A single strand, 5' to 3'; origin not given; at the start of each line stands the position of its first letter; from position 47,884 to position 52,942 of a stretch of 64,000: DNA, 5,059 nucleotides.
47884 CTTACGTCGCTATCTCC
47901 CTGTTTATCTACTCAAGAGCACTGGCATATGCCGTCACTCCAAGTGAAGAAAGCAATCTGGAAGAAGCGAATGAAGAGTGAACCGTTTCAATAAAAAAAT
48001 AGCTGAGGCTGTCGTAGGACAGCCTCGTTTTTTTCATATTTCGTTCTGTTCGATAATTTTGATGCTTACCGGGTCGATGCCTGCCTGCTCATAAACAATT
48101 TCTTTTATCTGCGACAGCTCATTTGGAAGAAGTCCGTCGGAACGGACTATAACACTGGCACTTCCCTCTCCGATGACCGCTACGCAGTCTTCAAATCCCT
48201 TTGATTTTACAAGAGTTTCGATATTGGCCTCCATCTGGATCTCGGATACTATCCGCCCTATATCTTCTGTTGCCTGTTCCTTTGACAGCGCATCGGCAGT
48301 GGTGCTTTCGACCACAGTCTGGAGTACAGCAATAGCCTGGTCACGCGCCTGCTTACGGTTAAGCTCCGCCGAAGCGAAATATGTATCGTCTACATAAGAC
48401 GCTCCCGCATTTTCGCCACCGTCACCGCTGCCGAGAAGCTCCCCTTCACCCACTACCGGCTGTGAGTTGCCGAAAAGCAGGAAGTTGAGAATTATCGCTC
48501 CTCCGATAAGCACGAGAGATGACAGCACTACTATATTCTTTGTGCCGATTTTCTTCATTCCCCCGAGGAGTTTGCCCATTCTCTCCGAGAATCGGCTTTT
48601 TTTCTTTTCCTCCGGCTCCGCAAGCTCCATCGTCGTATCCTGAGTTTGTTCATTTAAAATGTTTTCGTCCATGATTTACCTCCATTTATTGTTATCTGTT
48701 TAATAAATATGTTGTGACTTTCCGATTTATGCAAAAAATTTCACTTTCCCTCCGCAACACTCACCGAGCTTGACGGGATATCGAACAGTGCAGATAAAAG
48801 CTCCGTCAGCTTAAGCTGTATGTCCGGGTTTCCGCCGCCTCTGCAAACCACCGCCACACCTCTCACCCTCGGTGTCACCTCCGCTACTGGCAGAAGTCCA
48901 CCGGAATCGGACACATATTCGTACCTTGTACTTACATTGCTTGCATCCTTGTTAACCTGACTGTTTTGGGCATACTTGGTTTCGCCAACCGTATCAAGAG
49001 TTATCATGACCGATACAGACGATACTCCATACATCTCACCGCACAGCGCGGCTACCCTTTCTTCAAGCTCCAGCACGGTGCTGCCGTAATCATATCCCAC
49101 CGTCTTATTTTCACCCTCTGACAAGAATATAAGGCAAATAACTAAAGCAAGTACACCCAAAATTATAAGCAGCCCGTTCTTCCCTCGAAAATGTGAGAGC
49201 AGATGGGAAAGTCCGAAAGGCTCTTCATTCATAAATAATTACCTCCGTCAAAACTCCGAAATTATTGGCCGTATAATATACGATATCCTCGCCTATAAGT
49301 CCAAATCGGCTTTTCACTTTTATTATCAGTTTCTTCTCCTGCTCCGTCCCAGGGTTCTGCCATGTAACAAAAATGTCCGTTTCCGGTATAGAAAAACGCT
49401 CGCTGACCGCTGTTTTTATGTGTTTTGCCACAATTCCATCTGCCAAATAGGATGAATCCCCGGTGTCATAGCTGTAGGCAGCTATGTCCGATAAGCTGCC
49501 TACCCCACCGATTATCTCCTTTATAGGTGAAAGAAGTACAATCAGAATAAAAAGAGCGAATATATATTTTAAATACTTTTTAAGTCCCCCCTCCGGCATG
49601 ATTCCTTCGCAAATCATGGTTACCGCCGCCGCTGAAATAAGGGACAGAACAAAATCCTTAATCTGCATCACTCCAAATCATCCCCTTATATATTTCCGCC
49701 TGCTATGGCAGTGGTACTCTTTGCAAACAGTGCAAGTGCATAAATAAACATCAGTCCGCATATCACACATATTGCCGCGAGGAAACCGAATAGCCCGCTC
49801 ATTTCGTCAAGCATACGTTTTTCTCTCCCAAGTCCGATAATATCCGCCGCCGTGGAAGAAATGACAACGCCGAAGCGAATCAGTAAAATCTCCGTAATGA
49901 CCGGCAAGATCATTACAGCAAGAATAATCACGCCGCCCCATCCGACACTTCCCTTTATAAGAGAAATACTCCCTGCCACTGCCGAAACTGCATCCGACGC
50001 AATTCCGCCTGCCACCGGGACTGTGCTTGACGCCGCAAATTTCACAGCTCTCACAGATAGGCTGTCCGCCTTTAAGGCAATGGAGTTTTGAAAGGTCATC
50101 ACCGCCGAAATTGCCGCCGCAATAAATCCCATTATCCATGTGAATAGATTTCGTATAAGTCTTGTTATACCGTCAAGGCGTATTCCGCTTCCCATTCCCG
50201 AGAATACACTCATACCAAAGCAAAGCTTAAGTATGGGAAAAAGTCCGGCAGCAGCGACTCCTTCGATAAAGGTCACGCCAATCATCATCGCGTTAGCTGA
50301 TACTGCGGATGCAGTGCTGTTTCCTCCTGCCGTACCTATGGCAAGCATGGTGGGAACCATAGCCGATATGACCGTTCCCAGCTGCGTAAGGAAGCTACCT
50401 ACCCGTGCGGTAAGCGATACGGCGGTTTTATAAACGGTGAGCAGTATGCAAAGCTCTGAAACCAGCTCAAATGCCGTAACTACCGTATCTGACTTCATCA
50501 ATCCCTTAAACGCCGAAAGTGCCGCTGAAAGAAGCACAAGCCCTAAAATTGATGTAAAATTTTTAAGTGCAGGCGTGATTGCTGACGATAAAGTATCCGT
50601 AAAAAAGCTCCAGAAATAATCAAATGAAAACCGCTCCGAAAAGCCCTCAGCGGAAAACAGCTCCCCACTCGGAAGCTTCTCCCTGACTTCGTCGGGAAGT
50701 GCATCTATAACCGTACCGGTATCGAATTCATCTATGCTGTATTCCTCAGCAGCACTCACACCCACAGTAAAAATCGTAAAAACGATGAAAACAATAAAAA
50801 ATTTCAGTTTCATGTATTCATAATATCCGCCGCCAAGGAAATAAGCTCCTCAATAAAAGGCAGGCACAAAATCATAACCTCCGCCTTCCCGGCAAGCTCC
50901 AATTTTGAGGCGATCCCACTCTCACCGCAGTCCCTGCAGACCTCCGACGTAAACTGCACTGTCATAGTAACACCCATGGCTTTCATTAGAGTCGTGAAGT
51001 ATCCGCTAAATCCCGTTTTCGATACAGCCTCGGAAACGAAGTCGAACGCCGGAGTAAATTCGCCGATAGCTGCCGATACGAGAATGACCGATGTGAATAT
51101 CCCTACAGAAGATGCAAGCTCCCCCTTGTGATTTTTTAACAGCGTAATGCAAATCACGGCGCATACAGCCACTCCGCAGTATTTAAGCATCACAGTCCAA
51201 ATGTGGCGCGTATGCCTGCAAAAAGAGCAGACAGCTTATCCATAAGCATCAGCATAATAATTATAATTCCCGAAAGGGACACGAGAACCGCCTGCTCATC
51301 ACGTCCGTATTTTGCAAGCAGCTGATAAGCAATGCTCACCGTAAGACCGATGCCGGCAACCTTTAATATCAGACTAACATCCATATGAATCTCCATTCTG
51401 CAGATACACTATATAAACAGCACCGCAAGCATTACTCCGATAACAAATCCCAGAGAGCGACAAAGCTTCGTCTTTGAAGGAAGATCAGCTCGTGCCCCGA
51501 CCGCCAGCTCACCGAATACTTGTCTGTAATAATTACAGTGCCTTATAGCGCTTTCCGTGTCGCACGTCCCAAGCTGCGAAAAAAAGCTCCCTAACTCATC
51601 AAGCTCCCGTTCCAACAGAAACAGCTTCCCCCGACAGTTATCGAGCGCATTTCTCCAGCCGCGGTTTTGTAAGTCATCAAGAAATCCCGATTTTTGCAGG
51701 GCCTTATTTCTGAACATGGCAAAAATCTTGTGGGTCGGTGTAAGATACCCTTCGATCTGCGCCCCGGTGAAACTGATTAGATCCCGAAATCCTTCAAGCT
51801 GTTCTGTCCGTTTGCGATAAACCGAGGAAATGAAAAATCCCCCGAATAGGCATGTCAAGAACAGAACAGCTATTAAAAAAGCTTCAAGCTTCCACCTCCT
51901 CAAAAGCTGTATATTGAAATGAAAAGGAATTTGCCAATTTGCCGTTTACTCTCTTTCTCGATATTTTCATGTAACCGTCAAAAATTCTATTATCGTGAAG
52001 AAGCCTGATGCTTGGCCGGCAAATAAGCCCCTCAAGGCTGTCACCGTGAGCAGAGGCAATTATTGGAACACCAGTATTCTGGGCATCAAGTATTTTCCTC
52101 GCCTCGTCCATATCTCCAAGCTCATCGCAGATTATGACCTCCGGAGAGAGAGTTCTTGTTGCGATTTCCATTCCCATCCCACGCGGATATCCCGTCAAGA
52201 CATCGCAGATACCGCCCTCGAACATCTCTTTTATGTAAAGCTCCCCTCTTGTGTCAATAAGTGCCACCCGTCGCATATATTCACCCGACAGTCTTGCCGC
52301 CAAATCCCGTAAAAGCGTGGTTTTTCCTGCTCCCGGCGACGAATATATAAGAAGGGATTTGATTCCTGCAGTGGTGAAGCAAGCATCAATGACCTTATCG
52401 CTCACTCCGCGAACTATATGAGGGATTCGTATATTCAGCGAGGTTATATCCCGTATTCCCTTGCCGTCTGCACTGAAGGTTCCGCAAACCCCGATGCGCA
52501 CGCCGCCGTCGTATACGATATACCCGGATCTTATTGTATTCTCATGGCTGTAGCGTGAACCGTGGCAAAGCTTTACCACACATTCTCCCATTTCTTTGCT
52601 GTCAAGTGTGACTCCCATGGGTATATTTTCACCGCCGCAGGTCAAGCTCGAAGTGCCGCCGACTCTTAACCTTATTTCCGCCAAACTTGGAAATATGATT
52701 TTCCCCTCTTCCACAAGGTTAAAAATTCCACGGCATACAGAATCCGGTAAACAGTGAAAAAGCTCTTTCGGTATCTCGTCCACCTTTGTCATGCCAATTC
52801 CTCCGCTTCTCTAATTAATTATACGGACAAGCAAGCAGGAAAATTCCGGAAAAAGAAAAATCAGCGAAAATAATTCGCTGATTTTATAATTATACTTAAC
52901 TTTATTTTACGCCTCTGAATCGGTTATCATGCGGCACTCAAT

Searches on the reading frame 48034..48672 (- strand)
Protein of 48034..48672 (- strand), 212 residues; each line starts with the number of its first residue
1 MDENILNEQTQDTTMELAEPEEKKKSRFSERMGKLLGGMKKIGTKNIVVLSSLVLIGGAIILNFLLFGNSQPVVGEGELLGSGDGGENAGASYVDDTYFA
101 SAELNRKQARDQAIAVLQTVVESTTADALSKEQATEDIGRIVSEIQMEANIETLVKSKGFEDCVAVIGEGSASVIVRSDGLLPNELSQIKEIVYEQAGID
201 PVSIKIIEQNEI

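Call 52: search_protein_families(library=pfam, proteins=[window:48034-48672:-], max_evalue=0.001)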
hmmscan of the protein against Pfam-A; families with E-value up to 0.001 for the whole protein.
window:48034-48672:- (212 aa): 1 family
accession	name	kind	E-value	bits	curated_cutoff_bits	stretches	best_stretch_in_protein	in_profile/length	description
PF12685.13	SpoIIIAH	-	5.7e-30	105.1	30.6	1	87-206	72-191/191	SpoIIIAH-like protein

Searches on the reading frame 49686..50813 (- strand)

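Call 52: search_protein_families(library=pfam, proteins=[window:49686-50813:-], max_evalue=0.001)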
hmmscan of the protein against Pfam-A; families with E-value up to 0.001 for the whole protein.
window:49686-50813:- (375 aa): 1 family
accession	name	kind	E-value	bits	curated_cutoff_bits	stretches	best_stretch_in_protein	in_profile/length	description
PF09546.15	Spore_III_AE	-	2.5e-42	145.7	27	1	61-366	16-320/321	Stage III sporulation protein AE (spore_III_AE)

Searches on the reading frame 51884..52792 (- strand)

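Call 3: search_protein_families(library=ncbifam, proteins=[window:51884-52792:-], max_evalue=1)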
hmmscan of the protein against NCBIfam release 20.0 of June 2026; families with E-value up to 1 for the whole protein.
window:51884-52792:- (302 aa): 17 families
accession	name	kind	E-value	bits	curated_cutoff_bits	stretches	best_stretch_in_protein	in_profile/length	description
TIGR02858.1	spore_III_AA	equivalog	2.1e-48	164.9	281.3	1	39-287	2-267/272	stage III sporulation protein AA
NF041000.1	ATPase_ComGA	equivalog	0.00012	21.2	300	1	146-259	129-241/267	competence type IV pilus ATPase ComGA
TIGR02546.1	III_secr_ATP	equivalog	0.0022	16.8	604.75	1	133-184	135-185/423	type III secretion system ATPase SctN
TIGR00073.1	hypB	equivalog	0.011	15.3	121.2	1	138-174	24-60/217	hydrogenase nickel incorporation protein HypB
NF042959.1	IteA_antiphage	equivalog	0.017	14.3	510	1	144-169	125-150/367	anti-phage ATPase IteA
NF004578.0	PRK05922.1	equivalog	0.021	13.6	604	1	133-184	146-196/434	type III secretion system ATPase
NF058535.1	antiphage_EruA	equivalog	0.044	11.9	1000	1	151-181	31-61/1318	NACHT domain-containing antiphage protein EruA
TIGR01242.2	TIGR01242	subfamily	0.053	12.5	500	1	143-177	144-181/362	proteasome-activating nucleotidase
NF006886.1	PRK09376.1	equivalog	0.056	12.2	315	1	130-184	154-211/413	transcription termination factor Rho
NF010248.0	PRK13695.1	equivalog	0.063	13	156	0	148-170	7-29/180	NTPase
NF040574.1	T3SS_ATP_VscN2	exception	0.088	11.7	750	1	119-195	120-195/420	type III secretion system ATPase VscN2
TIGR02782.1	TrbB_P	equivalog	0.09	12.1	304.55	1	144-251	136-243/303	P-type conjugative transfer ATPase TrbB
TIGR01026.1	fliI_yscN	subfamily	0.093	11.4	379.5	1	132-184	151-202/440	FliI/YscN family ATPase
NF007775.0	PRK10463.1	equivalog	0.1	12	385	1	139-171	99-131/290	hydrogenase nickel incorporation protein HypB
TIGR03819.1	heli_sec_ATPase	hypoth_equivalog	0.12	11.6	373.15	1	145-187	179-219/340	TadA family conjugal transfer-associated ATPase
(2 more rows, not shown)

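Call 4: search_protein_families(library=pfam, proteins=[window:51884-52792:-], max_evalue=1)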
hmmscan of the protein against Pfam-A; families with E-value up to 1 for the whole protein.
window:51884-52792:- (302 aa): 15 families
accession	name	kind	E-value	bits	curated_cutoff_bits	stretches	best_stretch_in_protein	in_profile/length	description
PF19568.5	Spore_III_AA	-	2.9e-39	135.4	27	1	22-290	14-299/306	Sporulation stage III, protein AA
PF25199.1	nSTAND_NTPase5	-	0.0011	19.2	34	1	125-189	23-86/145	Novel STAND NTPase 5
PF00004.35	AAA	-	0.0051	17.7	21.2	1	147-232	1-73/131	ATPase family associated with various cellular activities (AAA)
PF13191.12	AAA_16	-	0.0073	17.3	32.6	1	140-175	21-52/167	AAA ATPase domain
PF13245.12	AAA_19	-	0.012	16.2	25.1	1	140-237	7-113/134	AAA domain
PF03266.21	NTPase_1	-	0.017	15.4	23.9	0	148-170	3-25/168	NTPase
PF13401.12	AAA_22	-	0.029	15.1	27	1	146-173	7-33/130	AAA domain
PF20720.3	nSTAND3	-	0.031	14.4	27.2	1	145-172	18-45/155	Novel STAND NTPase 3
PF02492.25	cobW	-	0.047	13.7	20.7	1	148-178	4-32/180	CobW/HypB/UreG, nucleotide-binding domain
PF13521.12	AAA_28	-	0.05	14.3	27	1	152-176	7-35/164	AAA domain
PF00910.28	RNA_helicase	-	0.14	13.1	21.5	1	148-188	2-27/105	RNA helicase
PF13238.12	AAA_18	-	0.14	13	29.4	1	153-170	7-23/128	AAA domain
PF00580.27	UvrD-helicase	-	0.17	12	23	1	145-168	14-37/271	UvrD/REP helicase N-terminal domain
PF13479.12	AAA_24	-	0.23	11.7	27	1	146-181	4-30/195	AAA domain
PF01078.27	Mg_chelatase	-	0.24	11.2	20.3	1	139-166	17-44/207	Magnesium chelatase, subunit ChlI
